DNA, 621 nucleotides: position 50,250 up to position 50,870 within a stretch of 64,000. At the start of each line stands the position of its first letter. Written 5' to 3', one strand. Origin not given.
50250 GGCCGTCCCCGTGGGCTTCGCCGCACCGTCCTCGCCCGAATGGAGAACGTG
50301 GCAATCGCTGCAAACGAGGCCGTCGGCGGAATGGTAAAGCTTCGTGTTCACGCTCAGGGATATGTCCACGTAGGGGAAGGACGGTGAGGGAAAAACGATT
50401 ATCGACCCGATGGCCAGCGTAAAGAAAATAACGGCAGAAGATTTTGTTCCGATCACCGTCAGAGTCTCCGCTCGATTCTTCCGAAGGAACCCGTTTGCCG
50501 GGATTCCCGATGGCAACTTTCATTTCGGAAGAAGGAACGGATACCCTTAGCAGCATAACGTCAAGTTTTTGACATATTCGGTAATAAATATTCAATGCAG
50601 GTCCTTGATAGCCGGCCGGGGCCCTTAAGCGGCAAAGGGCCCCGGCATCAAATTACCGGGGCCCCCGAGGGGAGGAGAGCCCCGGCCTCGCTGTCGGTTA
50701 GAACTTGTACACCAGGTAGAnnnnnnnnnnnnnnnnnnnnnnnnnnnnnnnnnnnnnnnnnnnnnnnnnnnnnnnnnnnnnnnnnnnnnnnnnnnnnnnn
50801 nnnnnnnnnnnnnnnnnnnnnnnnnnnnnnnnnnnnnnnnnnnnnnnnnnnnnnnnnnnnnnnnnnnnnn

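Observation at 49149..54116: MtrA/MtrB-like conduit without MtrC, coupled to an OmcS-related hexaheme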

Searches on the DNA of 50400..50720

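Call 64: search_rna_families(source=window, start=50400, end=50720, threshold=evalue, max_evalue=10)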
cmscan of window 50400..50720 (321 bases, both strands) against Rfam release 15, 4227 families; matches with E-value up to 10: 14.
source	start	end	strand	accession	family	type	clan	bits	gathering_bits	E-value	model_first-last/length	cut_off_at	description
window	50605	50720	-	RF02870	ncS035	Gene; sRNA;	-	19.8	79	0.014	37-168/168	5'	Burkholderia sRNA 35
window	50551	50600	-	RF01160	sn2841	Gene; snRNA; snoRNA; CD-box;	-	18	45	0.34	1-72/72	no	Small nucleolar RNA sn2841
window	50614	50647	+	RF01020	mir-572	Gene; miRNA;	-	16.5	80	7.6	1-90/90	no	mir-572 microRNA precursor family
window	50656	50689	+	RF01330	CRISPR-DR16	Gene; CRISPR;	-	15.1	35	1.2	6-29/37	no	CRISPR RNA direct repeat element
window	50515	50543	+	RF01739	Glutamine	Cis-reg; riboswitch;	-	15.1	35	1.3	1-53/53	no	Glutamine riboswitch aptamer (glnA leader)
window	50627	50711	+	RF01383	GRIK4_3p_UTR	Gene;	-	14.5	38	2.3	1-94/94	no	GRIK4 3 prime UTR element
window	50608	50693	-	RF01812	Pxr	Gene; sRNA;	-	14.3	80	3.6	1-109/109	no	Pxr regulatory sRNA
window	50610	50689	-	RF02791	CcsR1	Gene; sRNA;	-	14.1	65.3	0.64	1-83/83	no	Conserved CCUCCUCCC motif stress-induced RNA 1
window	50613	50700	+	RF02805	PyrR207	Gene; snRNA; snoRNA; HACA-box;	-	13.6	60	6.8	1-65/65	no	Pyrobaculum sRNA 207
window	50628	50692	+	RF02353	BjrC68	Gene; sRNA;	-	13.3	39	0.67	1-82/82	no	Bradyrhizobiaceae sRNA BjrC68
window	50610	50707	-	RF02344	ar14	Gene; sRNA;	-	12.3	58.8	4.4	1-123/123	no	Alphaproteobacterial ar14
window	50627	50696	-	RF02353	BjrC68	Gene; sRNA;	-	11.8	39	1.9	1-82/82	no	Bradyrhizobiaceae sRNA BjrC68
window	50616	50648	+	RF00562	SNORA49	Gene; snRNA; snoRNA; HACA-box;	-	11.2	35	9.3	17-50/133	no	Small nucleolar RNA SNORA49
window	50562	50652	+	RF02487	GlsR24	Gene; snRNA; snoRNA; HACA-box;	-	10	100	5.5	1-147/147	no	Small nucleolar RNA GlsR24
